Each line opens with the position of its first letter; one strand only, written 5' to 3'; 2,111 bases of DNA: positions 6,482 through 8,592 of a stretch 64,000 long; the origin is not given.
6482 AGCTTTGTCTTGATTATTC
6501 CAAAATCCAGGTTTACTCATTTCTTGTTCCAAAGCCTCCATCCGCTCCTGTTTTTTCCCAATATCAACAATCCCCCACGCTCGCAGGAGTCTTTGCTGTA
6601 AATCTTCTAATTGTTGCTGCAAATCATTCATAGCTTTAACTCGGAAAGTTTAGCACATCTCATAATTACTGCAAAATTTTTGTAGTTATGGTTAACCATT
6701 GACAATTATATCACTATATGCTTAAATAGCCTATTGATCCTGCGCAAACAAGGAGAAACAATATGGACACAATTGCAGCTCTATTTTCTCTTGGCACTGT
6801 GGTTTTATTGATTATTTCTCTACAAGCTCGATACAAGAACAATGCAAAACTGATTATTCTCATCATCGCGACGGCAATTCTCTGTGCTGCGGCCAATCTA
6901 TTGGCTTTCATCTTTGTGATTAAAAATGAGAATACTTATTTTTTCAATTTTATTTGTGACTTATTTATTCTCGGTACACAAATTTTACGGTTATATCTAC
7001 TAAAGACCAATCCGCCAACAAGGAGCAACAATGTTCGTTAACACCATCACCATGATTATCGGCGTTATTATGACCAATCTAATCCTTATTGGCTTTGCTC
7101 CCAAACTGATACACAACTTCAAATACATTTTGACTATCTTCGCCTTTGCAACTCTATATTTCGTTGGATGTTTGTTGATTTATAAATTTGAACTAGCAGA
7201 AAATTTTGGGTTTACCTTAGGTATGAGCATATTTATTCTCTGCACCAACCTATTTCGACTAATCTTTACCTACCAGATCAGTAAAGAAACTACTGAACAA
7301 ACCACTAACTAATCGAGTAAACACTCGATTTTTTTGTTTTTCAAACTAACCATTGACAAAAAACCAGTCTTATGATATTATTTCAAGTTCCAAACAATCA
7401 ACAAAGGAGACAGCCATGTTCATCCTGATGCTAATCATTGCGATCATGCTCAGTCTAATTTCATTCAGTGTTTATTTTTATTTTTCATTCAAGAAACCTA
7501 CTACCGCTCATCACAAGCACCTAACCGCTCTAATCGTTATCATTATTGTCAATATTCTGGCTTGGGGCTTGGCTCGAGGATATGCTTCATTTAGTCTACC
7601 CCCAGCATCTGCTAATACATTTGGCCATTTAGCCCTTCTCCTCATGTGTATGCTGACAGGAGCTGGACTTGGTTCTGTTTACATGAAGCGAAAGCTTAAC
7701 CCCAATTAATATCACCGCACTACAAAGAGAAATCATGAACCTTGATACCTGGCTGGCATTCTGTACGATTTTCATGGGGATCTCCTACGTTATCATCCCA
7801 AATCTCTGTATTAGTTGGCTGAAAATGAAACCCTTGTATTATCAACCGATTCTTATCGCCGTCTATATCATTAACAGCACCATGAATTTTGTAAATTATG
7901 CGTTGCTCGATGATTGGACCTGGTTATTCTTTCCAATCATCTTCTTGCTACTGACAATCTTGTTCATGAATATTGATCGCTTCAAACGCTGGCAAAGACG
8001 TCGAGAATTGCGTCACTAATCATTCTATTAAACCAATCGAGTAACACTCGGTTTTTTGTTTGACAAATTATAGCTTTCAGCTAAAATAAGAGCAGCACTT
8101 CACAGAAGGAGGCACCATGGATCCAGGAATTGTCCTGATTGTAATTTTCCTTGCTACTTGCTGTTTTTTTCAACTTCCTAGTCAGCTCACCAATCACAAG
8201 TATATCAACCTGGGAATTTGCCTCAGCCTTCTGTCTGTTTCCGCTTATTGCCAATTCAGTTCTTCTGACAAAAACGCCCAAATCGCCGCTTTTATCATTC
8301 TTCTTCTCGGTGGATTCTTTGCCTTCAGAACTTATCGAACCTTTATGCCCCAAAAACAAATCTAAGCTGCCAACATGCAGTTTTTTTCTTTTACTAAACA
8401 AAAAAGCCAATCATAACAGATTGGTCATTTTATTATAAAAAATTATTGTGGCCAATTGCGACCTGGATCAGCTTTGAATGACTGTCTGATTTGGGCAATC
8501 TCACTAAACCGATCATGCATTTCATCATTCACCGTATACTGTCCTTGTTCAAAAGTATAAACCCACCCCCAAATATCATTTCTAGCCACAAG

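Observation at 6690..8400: Array of five small (~82-97 aa) three-helix membrane protein genes built from an iterated terminator-promoter cassette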

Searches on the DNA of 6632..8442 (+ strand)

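Call 81: search_dna_similar(query=window:6632-8442:+, collection=phages, mode=distant, max_evalue=0.001)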
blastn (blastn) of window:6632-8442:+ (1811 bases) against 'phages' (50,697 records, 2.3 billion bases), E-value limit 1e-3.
No match.

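Call 82: search_dna_similar(query=window:6632-8442:+, collection=plasmids, mode=distant, max_evalue=0.001)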
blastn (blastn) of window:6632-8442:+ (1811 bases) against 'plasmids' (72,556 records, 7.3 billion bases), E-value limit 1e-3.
No match.

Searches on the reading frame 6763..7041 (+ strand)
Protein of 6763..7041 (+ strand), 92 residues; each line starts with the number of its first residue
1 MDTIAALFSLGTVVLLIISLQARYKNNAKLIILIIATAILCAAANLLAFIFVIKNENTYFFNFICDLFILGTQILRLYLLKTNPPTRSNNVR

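Call 3: search_protein_families(library=pfam, proteins=[window:6763-7041:+], max_evalue=10)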
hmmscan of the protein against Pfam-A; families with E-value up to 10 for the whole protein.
window:6763-7041:+ (92 aa): 4 families
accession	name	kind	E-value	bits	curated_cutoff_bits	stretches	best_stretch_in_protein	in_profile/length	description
PF17555.7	TssN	-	0.0082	16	30.3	1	7-80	10-80/274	Type VI secretion system, TssN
PF00892.27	EamA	-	0.011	16.5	28.2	1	6-84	36-115/135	EamA-like transporter family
PF13962.11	PGG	-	0.038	14.2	24.1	1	2-51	60-111/116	Domain of unknown function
PF20152.4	DUF6534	-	0.47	12.1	28.2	1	27-69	26-68/80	Family of unknown function (DUF6534)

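Call 4: search_protein_families(library=ncbifam, proteins=[window:6763-7041:+], max_evalue=10)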
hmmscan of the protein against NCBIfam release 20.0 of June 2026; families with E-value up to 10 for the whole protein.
window:6763-7041:+ (92 aa): 5 families
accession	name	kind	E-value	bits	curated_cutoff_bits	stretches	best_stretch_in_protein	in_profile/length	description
TIGR00698.1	TIGR00698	subfamily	0.0033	16.7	232.6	1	4-78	94-168/335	YeiH family putative sulfate export transporter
TIGR01569.1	A_tha_TIGR01569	subfamily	0.004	17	41.45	1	13-72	25-86/154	plant integral membrane protein TIGR01569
NF050134.1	TdecoylIsomFabM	equivalog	0.037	13.4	400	1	9-63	79-134/261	trans-2-decenoyl-ACP isomerase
NF005575.0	PRK07260.1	equivalog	0.1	12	335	1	9-62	81-135/263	enoyl-CoA hydratase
TIGR02901.1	QoxD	equivalog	0.22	12.1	85.6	1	11-69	19-78/94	cytochrome aa3 quinol oxidase subunit IV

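Call 11: list_cluster_members(proteins=[window:6763-7041:+, window:7031-7312:+, window:7416-7709:+, window:7735-8019:+, window:8117-8365:+, window:5534-6631:-, window:8443-9150:-])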
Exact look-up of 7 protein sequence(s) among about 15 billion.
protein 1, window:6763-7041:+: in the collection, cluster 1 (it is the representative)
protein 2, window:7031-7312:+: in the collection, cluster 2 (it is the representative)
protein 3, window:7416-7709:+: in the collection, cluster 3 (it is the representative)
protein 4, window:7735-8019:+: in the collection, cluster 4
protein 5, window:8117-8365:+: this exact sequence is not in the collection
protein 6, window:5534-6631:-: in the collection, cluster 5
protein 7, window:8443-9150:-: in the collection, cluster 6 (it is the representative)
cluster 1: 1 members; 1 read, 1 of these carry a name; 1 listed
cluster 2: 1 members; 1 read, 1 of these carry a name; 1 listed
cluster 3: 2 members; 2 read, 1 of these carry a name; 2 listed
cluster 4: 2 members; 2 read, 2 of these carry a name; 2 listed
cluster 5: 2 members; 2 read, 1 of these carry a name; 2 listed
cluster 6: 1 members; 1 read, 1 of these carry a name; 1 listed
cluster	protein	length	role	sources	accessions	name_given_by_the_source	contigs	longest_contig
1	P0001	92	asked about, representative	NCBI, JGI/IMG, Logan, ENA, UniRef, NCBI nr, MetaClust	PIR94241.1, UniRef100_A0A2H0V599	hypothetical protein COT97_01990 [Candidatus Falkowbacteria bacterium ... | Uncharacterized protein n=1 Tax=Candidatus Falkowbacteria bacterium ... | MAG: hypothetical protein COT97_01990 [Candidatus Falkowbacteria bacterium ...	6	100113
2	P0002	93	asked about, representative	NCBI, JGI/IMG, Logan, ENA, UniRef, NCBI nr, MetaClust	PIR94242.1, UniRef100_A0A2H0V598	hypothetical protein COT97_01995 [Candidatus Falkowbacteria bacterium ... | Uncharacterized protein n=1 Tax=Candidatus Falkowbacteria bacterium ... | MAG: hypothetical protein COT97_01995 [Candidatus Falkowbacteria bacterium ...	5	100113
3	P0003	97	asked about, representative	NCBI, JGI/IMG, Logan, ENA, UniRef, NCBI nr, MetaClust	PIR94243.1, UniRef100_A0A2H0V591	hypothetical protein COT97_02000 [Candidatus Falkowbacteria bacterium ... | Uncharacterized protein n=1 Tax=Candidatus Falkowbacteria bacterium ... | MAG: hypothetical protein COT97_02000 [Candidatus Falkowbacteria bacterium ...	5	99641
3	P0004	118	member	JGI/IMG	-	-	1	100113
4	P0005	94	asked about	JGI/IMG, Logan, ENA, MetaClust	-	\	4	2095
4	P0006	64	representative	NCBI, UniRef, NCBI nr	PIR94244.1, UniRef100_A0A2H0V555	hypothetical protein COT97_02005 [Candidatus Falkowbacteria bacterium ... | Uncharacterized protein n=1 Tax=Candidatus Falkowbacteria bacterium ... | MAG: hypothetical protein COT97_02005 [Candidatus Falkowbacteria bacterium ...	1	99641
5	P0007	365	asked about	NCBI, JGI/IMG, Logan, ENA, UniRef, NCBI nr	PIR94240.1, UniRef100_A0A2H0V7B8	peptide chain release factor 2 [Candidatus Falkowbacteria bacterium ... | Peptide chain release factor 2 n=1 Tax=Candidatus Falkowbacteria bacterium ... | MAG: peptide chain release factor 2 [Candidatus Falkowbacteria bacterium ...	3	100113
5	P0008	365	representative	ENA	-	-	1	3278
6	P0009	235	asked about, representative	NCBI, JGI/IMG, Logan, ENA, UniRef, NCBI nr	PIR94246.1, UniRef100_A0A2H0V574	hypothetical protein COT97_02015 [Candidatus Falkowbacteria bacterium ... | Uncharacterized protein n=1 Tax=Candidatus Falkowbacteria bacterium ... | MAG: hypothetical protein COT97_02015 [Candidatus Falkowbacteria bacterium ...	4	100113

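Call 12: find_homologous_proteins(query=window:6763-7041:+, max_evalue=0.01)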
Query window:6763-7041:+ (92 aa): 1 proteins with E <= 0.01 among 46 candidates.
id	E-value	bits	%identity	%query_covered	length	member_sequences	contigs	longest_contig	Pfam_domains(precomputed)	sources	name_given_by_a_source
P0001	5.1e-49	182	100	100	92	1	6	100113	-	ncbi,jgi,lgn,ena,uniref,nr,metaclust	ncbi:hypothetical protein COT97_01990 [Candidatus Falkowbacteria bacterium CG10_big_fil_rev_8_21_14_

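Call 13: find_encoding_contigs(protein=P0008, flank=10000, max_places=10)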
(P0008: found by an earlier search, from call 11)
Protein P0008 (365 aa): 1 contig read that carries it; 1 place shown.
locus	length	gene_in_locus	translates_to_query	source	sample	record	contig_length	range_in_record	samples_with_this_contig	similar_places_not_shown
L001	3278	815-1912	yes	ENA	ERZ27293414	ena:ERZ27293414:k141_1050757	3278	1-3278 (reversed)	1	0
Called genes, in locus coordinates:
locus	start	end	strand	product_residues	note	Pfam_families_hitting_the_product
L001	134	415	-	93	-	-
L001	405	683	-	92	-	-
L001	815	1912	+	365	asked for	PF03462:PCRF, PF00472:RF-1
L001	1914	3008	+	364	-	PF09587:PGA_cap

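Call 14: find_encoding_contigs(protein=window:6763-7041:+, flank=6000, max_places=10)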
Protein window:6763-7041:+ (92 aa): 10 contigs read that carry it; 9 places shown.
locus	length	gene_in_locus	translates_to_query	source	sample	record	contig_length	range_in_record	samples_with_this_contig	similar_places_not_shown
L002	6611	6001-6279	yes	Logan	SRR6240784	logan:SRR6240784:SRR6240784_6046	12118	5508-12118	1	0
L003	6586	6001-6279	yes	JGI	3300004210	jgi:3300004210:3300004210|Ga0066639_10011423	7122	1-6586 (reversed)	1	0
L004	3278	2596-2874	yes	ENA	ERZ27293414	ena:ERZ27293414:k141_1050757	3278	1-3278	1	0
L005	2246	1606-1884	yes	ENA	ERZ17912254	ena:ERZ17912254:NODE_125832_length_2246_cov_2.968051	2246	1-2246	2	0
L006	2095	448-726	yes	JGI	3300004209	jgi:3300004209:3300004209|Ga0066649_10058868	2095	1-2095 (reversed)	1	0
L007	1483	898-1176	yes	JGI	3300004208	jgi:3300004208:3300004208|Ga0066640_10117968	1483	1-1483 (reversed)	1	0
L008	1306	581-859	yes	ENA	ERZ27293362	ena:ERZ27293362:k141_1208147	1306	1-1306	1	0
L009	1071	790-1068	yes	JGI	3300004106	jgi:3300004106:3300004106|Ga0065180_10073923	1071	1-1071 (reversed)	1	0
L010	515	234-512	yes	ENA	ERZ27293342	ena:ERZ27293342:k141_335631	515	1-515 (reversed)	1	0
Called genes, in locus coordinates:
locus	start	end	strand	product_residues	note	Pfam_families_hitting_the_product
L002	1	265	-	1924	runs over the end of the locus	?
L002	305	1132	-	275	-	PF18884:TSP3_bac (weak)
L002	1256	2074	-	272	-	PF00398:RrnaAD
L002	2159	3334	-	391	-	PF07690:MFS_1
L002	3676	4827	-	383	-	PF09587:PGA_cap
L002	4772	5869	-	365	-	PF03462:PCRF, PF00472:RF-1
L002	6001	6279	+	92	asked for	-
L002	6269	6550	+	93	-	-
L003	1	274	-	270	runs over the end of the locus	?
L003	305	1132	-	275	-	PF18884:TSP3_bac (weak)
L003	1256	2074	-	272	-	PF00398:RrnaAD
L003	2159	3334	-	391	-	PF07690:MFS_1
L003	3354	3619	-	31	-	-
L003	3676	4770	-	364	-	PF09587:PGA_cap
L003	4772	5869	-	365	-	PF03462:PCRF, PF00472:RF-1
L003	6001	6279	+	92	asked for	-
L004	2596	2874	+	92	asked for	-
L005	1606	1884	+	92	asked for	-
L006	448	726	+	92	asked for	-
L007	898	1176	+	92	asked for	-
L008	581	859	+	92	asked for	-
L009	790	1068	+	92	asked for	-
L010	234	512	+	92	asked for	-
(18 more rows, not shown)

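Call 24: search_protein_families(library=phrogs, proteins=[window:6763-7041:+], max_evalue=1)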
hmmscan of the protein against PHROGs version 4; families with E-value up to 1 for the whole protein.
window:6763-7041:+ (92 aa): 4 families
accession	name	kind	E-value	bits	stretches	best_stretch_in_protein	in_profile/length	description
phrog_3333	-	other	0.021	14.8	1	13-83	154-227/372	O-acetyltransferase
phrog_26225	-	unknown function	0.064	13.2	1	14-72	345-403/445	-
phrog_38289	-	unknown function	0.098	13.5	1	48-75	80-107/149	-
phrog_297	-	lysis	0.32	11.8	1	16-86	7-72/176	holin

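Call 25: search_protein_families(library=padloc, proteins=[window:6763-7041:+], max_evalue=1)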
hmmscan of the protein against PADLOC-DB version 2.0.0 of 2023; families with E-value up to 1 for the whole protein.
window:6763-7041:+ (92 aa): 0 families

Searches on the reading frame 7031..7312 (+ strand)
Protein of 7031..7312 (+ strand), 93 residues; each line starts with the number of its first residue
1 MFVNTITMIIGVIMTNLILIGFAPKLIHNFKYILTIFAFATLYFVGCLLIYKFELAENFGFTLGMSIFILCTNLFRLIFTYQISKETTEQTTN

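Call 3: search_protein_families(library=pfam, proteins=[window:7031-7312:+], max_evalue=10)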
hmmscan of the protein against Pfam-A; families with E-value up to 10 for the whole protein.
window:7031-7312:+ (93 aa): 4 families
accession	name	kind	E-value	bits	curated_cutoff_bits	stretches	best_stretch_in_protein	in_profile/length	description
PF10066.14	DUF2304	-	0.15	12.7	25.5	1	6-91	4-90/106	Uncharacterized conserved protein (DUF2304)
PF03419.18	Peptidase_U4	-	0.18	11.5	28.4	1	7-82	65-137/284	Sporulation factor SpoIIGA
PF10225.14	NEMP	-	2.8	8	28.7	1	2-83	36-118/249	NEMP family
PF20556.3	DUF6768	-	5.3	7.2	27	1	28-87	44-103/123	Family of unknown function (DUF6768)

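Call 4: search_protein_families(library=ncbifam, proteins=[window:7031-7312:+], max_evalue=10)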
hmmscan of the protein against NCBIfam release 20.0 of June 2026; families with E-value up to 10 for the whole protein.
window:7031-7312:+ (93 aa): 2 families
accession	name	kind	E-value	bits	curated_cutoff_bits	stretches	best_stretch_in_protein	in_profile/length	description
TIGR04178.1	exo_archaeo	signature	0.011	16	23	1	42-90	14-66/97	exosortase/archaeosortase family protein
NF047765.1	LIC_13387_fam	subfamily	0.67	9.6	33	1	5-56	64-115/131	LIC_13387 family protein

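Call 23: search_solved_structures(query=window:7031-7312:+, max_evalue=10)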
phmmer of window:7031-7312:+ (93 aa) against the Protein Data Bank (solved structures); distinct sequences matched with E-value up to 10: 0.

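Call 24: search_protein_families(library=phrogs, proteins=[window:7031-7312:+], max_evalue=1)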
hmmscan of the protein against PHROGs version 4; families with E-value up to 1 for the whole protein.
window:7031-7312:+ (93 aa): 0 families

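Call 25: search_protein_families(library=padloc, proteins=[window:7031-7312:+], max_evalue=1)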
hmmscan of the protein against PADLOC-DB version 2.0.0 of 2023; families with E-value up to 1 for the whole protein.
window:7031-7312:+ (93 aa): 0 families

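Call 45: predict_structure(alignment_id=A4)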
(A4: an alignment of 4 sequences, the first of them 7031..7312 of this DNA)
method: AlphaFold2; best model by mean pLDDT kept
length: 93 residues; sequences in the alignment: 4
mean_pLDDT: 67.0   pTM: 0.39
mean pLDDT of the five models: 67.0, 63.7, 61.8, 60.4, 60.3
residues with pLDDT >= 90: 0; 70-90: 39; 50-70: 53; < 50: 1
segments of 3 or more residues with pLDDT < 50: none
pLDDT, mean of each block of 10 residues (from residue 1): 63 67 61 73 73 64 72 72 61 54
secondary structure, 60 per line:
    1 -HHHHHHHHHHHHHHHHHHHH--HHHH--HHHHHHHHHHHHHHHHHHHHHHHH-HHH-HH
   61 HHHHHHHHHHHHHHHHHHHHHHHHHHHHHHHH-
elements in order: H2-21 H24-27 H30-53 H59-92

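Call 46: search_protein_representatives(alignment_id=A4)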
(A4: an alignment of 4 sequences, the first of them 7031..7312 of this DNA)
Query: 4 sequences, 91 profile positions. Proteins with E-value up to 0.001 (for the whole library): 3; up to 1e-10: 3; up to 1e-30: 1. The best 3 are listed.
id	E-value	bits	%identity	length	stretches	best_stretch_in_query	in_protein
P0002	1.4e-31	125.0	-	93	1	1-91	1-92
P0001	4.7e-25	104.1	-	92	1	3-91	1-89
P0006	1.2e-17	80.3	-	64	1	24-91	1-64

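Call 49: fold_search(model_id=the predicted structure, library=pdb)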
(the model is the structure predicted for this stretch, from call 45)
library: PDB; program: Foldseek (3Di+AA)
matches with E <= 10: 0; with E <= 0.001: 0
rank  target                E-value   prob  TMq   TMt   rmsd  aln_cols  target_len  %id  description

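Call 80: fold_search(model_id=the predicted structure, library=viral)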
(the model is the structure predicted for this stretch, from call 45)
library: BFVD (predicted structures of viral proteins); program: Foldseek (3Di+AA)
matches with E <= 10: 12; with E <= 0.001: 0
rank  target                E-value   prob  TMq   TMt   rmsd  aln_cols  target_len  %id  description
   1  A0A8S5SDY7            2.5e+00  0.25  0.46  0.57   3.3        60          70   20  Receptor tyrosine-protein kinase erbB-4 [Siphoviridae sp. ctnpt50]
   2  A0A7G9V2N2            5.7e+00  0.09  0.33  0.51   3.4        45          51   18  Uncharacterized protein [Pseudomonas phage phiPsa347]
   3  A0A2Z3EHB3            6.1e+00  0.11  0.46  0.54   5.2        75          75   16  (no name in the UniProt tables at hand)
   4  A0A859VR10            6.1e+00  0.08  0.42  0.42   4.8        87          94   16  (no name in the UniProt tables at hand)
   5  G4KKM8                7.0e+00  0.03  0.30  0.26  11.5        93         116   18  (no name in the UniProt tables at hand)
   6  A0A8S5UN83            7.9e+00  0.09  0.48  0.61   4.6        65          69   22  Uncharacterized protein [Siphoviridae sp. ctKGQ3]
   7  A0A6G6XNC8            8.5e+00  0.04  0.37  0.38  10.2        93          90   14  (no name in the UniProt tables at hand)
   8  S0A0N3                8.5e+00  0.03  0.33  0.32   7.7        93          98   15  (no name in the UniProt tables at hand)
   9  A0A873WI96            9.1e+00  0.06  0.47  0.41   6.0        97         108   16  Uncharacterized protein [Klebsiella phage Miami]
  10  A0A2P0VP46            9.1e+00  0.04  0.38  0.31   5.7        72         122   19  Uncharacterized protein [Tetraselmis virus 1]
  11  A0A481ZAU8            9.7e+00  0.08  0.52  0.43   6.9       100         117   15  3 transmembrane helices protein [Pithovirus LCPAC401]
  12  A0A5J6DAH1            9.7e+00  0.08  0.41  0.62   2.8        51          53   25  Uncharacterized protein [Erwinia phage pEp_SNUABM_01]
